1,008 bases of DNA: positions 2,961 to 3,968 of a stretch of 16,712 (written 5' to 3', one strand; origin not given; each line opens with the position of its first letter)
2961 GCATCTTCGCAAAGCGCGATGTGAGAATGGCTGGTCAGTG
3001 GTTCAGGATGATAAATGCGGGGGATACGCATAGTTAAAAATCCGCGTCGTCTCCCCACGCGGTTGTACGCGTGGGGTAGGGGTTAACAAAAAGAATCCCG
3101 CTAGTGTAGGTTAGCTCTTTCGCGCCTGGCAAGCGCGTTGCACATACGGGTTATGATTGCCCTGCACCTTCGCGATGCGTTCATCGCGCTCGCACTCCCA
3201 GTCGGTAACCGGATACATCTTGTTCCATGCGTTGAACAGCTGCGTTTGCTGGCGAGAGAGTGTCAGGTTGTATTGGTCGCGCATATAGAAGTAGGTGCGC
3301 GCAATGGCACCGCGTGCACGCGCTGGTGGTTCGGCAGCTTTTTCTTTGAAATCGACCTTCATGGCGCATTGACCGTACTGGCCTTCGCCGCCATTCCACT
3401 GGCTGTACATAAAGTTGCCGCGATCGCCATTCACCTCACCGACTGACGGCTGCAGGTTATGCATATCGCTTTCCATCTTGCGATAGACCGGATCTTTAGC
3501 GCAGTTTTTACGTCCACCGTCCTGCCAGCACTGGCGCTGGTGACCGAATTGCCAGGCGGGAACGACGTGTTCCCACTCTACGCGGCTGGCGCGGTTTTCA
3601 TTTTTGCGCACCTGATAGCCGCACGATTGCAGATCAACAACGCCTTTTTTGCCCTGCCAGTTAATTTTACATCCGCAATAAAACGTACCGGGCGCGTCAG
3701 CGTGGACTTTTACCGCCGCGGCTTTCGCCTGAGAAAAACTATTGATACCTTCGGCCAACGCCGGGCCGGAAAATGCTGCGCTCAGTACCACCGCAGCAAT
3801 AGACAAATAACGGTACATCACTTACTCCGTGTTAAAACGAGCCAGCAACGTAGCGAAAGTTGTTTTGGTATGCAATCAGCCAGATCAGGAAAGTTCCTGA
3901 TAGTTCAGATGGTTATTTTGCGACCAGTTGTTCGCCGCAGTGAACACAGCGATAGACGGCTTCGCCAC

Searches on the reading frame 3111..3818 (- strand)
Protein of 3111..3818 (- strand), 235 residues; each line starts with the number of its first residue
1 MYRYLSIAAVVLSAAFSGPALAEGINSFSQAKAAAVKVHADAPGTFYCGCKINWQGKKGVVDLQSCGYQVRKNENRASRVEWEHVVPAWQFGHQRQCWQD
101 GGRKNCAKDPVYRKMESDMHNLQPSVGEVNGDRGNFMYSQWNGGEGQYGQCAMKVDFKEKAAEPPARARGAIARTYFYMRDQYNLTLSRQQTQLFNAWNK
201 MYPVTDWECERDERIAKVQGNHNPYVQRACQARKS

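Call 19: find_homologous_proteins(query=window:3111-3818:-, max_evalue=1e-30)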
Query window:3111-3818:- (235 aa): 2313 proteins with E <= 1e-30 among 2885 candidates; the best 120 are listed.
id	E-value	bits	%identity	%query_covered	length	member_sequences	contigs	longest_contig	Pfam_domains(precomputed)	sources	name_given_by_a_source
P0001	1.6e-160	550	99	100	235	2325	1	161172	PF04231.20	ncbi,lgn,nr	ncbi:deoxyribonuclease I [Escherichia coli]|nr:deoxyribonuclease I [Escherichia coli]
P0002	1.2e-147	508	90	100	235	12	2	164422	PF04231.20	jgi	jgi:deoxyribonuclease-1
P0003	8.0e-142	489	87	100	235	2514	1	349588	PF04231.20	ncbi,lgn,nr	ncbi:deoxyribonuclease I [Salmonella enterica subsp. enterica serovar Enteritidis]|nr:deoxyribonucle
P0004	1.6e-141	488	86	100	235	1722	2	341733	PF04231.20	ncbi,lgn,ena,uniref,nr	ncbi:DNA-specific endonuclease I [Enterobacter hormaechei subsp. hoffmannii]|uniref:deoxyribonucleas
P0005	4.5e-139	480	86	100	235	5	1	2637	PF04231.20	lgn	-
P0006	1.2e-138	479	86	100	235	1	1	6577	PF04231.20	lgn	-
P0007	9.6e-138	476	83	100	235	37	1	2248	PF04231.20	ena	-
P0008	2.7e-136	471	85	99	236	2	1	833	PF04231.20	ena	-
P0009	9.6e-136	469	83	100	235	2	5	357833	PF04231.20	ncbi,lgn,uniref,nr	ncbi:deoxyribonuclease I [Trabulsiella odontotermitis]|uniref:deoxyribonuclease I n=1 Tax=Trabulsiel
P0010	1.6e-135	468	84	100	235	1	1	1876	PF04231.20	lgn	-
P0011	2.0e-135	468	83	100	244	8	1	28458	PF04231.20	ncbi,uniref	ncbi:MAG: deoxyribonuclease I [Scandinavium sp.]|uniref:deoxyribonuclease I n=1 Tax=Scandinavium sp.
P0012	5.1e-135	467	84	100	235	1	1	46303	PF04231.20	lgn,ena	-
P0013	1.7e-134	465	84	100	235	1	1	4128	PF04231.20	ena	-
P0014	2.2e-134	465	84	93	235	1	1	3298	PF04231.20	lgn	-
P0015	2.8e-133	461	82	100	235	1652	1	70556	PF04231.20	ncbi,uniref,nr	ncbi:deoxyribonuclease I [Buttiauxella agrestis]|uniref:Extracellular deoxyribonuclease n=1 Tax=Butt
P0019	6.3e-129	447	79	99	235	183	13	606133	PF04231.20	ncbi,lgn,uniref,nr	ncbi:deoxyribonuclease I [Cronobacter sakazakii]|uniref:deoxyribonuclease I n=1 Tax=Cronobacter saka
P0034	2.1e-122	426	77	94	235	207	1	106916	PF04231.20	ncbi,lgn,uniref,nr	ncbi:deoxyribonuclease I [Yersinia kristensenii]|uniref:deoxyribonuclease I n=1 Tax=Yersinia kristen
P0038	1.5e-121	423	75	99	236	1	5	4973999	PF04231.20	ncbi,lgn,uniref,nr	ncbi:deoxyribonuclease I [Hafnia alvei]|uniref:Endonuclease-1 n=1 Tax=Hafnia alvei ATCC 51873 TaxID=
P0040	2.1e-121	422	75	100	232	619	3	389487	PF04231.20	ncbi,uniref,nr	ncbi:deoxyribonuclease I [Serratia sp. IR-2025]|uniref:deoxyribonuclease I n=1 Tax=Serratia fonticol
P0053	2.1e-120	419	74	98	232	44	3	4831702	PF04231.20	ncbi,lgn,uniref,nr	ncbi:deoxyribonuclease I [Dickeya zeae]|uniref:deoxyribonuclease I n=1 Tax=Dickeya zeae TaxID=204042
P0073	2.1e-119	416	76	96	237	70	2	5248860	PF04231.20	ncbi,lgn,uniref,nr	ncbi:deoxyribonuclease I [Erwinia rhapontici]|uniref:deoxyribonuclease I n=1 Tax=Erwinia rhapontici 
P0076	2.3e-119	416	74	98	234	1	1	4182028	PF04231.20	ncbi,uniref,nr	ncbi:deoxyribonuclease I [Pantoea agglomerans]|uniref:deoxyribonuclease I n=1 Tax=Enterobacter agglo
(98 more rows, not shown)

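Call 20: find_related_loci(query=window:3111-3818:-, collection=genome_contigs, flank=1500)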
Query window:3111-3818:- (235 aa) in genome_contigs; peptide patterns used: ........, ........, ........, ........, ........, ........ (x = any residue, [..] = any of these).
448 stretches matched a pattern; 429 encode a relative of the query (tblastn E <= 1e-3); the best 80 are kept; 80 distinct loci.
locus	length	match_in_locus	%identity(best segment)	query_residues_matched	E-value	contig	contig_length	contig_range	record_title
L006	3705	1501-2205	99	1-235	3e-163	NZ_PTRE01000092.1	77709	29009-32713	Escherichia sp. MOD1-EC7003 MOD1-EC7003_92_length_77709_cov_122, whole genome shotgun sequence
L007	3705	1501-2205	97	1-235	9e-162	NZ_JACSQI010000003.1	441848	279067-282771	Escherichia whittamii strain Sa2BVA5 NODE_3_length_441848_cov_9.028465, whole genome shotgun sequence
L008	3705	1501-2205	97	1-235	3e-161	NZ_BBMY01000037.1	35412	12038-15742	Escherichia albertii NBRC 107761 = DSM 17582 strain NBRC 107761, whole genome shotgun sequence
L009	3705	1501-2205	94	1-235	1e-157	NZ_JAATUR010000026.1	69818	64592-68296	Escherichia coli strain SCPM-O-B-8794 26length=69818, whole genome shotgun sequence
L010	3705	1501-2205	92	1-235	7e-155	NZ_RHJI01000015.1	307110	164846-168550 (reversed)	Escherichia sp. E1V33 1V33_15_consensus, whole genome shotgun sequence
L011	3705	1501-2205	91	1-235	1e-152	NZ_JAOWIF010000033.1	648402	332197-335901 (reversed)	Citrobacter sp. Cu233 225, whole genome shotgun sequence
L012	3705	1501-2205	91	1-235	3e-152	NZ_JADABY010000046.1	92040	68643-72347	Citrobacter sp. Res13-Sevr-PEB04-36 seq_tig46, whole genome shotgun sequence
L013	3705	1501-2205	90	1-235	4e-152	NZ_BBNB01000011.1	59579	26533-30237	Citrobacter sedlakii NBRC 105722, whole genome shotgun sequence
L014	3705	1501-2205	91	1-235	1e-151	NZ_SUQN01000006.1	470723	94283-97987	Citrobacter gillenii strain UMG736 UMG736_6, whole genome shotgun sequence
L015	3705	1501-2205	91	1-235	2e-150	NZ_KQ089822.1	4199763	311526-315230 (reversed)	Citrobacter sp. MGH106 aetzL-supercont1.1, whole genome shotgun sequence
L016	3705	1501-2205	89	1-235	5e-149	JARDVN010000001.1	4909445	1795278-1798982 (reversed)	Citrobacter amalonaticus strain AUH_CA_2023_1 contig_2, whole genome shotgun sequence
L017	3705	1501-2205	89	1-235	1e-148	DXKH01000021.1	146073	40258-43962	MAG TPA_asm: Citrobacter sp. isolate HRGM_Genome_0066 HRGM_Genome_0066_21, whole genome shotgun sequence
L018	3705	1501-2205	89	1-235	6e-148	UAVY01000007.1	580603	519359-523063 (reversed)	Citrobacter koseri strain NCTC10786 genome assembly, contig: ERS513143SCcontig000007, whole genome shotgun sequence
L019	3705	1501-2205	88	1-235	3e-147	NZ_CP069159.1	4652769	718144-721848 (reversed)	Citrobacter sp. R56 chromosome, complete genome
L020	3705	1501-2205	88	1-235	2e-147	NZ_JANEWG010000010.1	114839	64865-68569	Citrobacter sp. Awk 4 510132-22-10, whole genome shotgun sequence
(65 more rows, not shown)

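Call 38: find_encoding_contigs(protein=P0034, flank=1200, max_places=1)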
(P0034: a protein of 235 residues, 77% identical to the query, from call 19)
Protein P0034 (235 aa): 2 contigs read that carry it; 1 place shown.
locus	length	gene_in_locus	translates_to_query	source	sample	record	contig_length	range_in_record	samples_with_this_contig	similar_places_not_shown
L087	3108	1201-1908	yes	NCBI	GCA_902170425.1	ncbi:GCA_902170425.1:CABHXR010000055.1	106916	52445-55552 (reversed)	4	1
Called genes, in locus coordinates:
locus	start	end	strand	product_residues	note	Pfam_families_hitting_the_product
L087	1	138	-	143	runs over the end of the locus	PF04143:Sulf_transp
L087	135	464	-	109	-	PF12802:MarR_2 (faint), PF12840:HTH_20 (weak), PF01022:HTH_5, PF01638:HxlR (weak)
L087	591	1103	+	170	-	PF10263:SprT-like, PF17283:Zn_ribbon_SprT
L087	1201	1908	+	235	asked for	PF04231:Endonuclease_1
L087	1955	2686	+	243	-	PF20260:PUA_4, PF04452:Methyltrans_RNA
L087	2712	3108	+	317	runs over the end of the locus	PF02951:GSH-S_N, PF02955:GSH-S_ATP, PF14398:ATPgrasp_YheCD (weak), PF08443:RimK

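Call 39: find_encoding_contigs(protein=P0040, flank=1200, max_places=1)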
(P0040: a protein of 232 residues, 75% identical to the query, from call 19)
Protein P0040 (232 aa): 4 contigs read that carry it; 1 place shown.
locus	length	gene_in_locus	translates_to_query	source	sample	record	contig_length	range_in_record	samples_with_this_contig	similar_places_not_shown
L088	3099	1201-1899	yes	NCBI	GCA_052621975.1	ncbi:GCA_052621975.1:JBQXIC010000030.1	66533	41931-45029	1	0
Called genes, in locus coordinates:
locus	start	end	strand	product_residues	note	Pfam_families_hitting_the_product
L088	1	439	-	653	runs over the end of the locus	PF01136:Peptidase_U32, PF12392:DUF3656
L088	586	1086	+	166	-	PF10263:SprT-like, PF17283:Zn_ribbon_SprT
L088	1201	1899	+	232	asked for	PF04231:Endonuclease_1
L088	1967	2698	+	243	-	PF20260:PUA_4, PF04452:Methyltrans_RNA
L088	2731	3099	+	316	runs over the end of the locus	PF02951:GSH-S_N, PF02955:GSH-S_ATP, PF08443:RimK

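Call 40: find_encoding_contigs(protein=P0053, flank=1200, max_places=1)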
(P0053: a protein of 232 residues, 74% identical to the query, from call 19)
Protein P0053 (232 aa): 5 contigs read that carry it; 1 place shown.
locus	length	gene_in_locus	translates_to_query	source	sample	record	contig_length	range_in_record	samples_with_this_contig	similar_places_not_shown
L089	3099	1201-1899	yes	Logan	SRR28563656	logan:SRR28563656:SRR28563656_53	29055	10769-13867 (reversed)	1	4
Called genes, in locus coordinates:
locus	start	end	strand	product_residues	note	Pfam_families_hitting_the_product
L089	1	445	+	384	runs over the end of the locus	PF00438:S-AdoMet_synt_N, PF02772:S-AdoMet_synt_M, PF02773:S-AdoMet_synt_C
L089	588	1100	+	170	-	PF10263:SprT-like, PF17283:Zn_ribbon_SprT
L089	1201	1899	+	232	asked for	PF04231:Endonuclease_1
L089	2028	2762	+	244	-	PF20260:PUA_4, PF04452:Methyltrans_RNA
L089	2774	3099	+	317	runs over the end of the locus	PF02951:GSH-S_N, PF02955:GSH-S_ATP, PF08443:RimK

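Call 41: find_encoding_contigs(protein=P0076, flank=1200, max_places=1)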
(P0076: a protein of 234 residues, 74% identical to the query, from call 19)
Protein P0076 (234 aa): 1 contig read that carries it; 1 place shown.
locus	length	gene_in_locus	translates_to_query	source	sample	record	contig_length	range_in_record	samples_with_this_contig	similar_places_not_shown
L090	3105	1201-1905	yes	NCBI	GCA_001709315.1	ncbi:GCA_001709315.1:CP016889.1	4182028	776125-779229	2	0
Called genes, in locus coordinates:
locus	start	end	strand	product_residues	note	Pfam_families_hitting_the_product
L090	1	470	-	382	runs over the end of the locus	PF13439:Glyco_transf_4, PF13579:Glyco_trans_4_4 (weak), PF20706:GT4-conflict (weak), PF00534:Glycos_transf_1, PF13692:Glyco_trans_1_4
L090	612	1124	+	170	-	PF10263:SprT-like, PF17283:Zn_ribbon_SprT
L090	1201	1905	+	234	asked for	PF04231:Endonuclease_1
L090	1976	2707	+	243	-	PF20260:PUA_4, PF04452:Methyltrans_RNA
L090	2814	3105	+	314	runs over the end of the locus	PF02951:GSH-S_N, PF02955:GSH-S_ATP, PF14398:ATPgrasp_YheCD (weak), PF08443:RimK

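Call 42: find_encoding_contigs(protein=P0038, flank=1200, max_places=1)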
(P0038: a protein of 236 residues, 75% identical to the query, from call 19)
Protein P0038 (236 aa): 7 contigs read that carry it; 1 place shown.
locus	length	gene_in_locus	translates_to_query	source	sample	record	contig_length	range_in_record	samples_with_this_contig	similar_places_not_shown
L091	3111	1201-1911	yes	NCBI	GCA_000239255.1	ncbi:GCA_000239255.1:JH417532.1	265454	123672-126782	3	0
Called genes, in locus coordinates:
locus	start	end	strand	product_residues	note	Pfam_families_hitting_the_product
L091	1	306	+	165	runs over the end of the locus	-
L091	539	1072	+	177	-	PF10263:SprT-like, PF17283:Zn_ribbon_SprT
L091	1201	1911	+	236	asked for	PF04231:Endonuclease_1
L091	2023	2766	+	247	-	PF20260:PUA_4, PF04452:Methyltrans_RNA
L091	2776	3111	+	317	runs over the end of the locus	PF02951:GSH-S_N, PF02955:GSH-S_ATP, PF14398:ATPgrasp_YheCD (weak), PF08443:RimK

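Call 43: find_encoding_contigs(protein=P0073, flank=1200, max_places=1)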
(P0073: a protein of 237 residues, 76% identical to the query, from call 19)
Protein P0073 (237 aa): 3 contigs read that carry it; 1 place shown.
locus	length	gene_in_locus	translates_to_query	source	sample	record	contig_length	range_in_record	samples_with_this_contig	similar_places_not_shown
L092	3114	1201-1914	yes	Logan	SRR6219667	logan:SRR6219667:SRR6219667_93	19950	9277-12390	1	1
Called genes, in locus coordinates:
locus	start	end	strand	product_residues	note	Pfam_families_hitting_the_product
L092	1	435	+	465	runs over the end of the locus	PF00083:Sugar_tr, PF07690:MFS_1, PF13347:MFS_2 (weak), PF07690:MFS_1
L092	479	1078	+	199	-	PF10263:SprT-like, PF17283:Zn_ribbon_SprT (weak)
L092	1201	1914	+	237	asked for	PF04231:Endonuclease_1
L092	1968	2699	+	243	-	PF20260:PUA_4, PF04452:Methyltrans_RNA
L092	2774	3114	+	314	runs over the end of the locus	PF02951:GSH-S_N, PF02955:GSH-S_ATP, PF14398:ATPgrasp_YheCD (weak), PF08443:RimK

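Call 44: find_encoding_contigs(protein=P0019, flank=1200, max_places=1)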
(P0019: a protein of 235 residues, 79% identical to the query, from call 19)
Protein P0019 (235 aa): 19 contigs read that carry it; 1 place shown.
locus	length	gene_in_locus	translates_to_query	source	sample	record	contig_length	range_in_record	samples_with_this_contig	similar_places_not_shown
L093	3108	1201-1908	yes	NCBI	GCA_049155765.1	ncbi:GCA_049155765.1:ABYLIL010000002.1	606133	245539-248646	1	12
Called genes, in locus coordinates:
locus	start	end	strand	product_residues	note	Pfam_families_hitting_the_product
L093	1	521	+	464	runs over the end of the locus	PF06609:TRI12, PF13347:MFS_2 (faint), PF00083:Sugar_tr, PF07690:MFS_1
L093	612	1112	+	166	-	PF10263:SprT-like, PF17283:Zn_ribbon_SprT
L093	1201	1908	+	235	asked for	PF04231:Endonuclease_1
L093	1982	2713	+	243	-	PF20260:PUA_4, PF04452:Methyltrans_RNA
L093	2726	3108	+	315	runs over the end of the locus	PF02951:GSH-S_N, PF02955:GSH-S_ATP, PF14398:ATPgrasp_YheCD (weak), PF08443:RimK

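Call 45: find_encoding_contigs(protein=P0003, flank=1200, max_places=1)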
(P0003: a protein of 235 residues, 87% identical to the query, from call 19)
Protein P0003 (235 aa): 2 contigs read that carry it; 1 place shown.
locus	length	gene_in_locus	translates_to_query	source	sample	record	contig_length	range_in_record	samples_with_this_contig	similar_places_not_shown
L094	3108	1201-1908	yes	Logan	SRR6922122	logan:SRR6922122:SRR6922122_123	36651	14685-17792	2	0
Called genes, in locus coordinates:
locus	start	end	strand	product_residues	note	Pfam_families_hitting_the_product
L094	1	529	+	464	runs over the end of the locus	PF06609:TRI12, PF00083:Sugar_tr, PF07690:MFS_1, PF13347:MFS_2 (weak), PF07690:MFS_1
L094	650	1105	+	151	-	PF10263:SprT-like, PF17283:Zn_ribbon_SprT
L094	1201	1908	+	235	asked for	PF04231:Endonuclease_1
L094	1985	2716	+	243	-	PF20260:PUA_4, PF04452:Methyltrans_RNA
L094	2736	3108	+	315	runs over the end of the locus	PF02951:GSH-S_N, PF02955:GSH-S_ATP, PF14398:ATPgrasp_YheCD (weak), PF08443:RimK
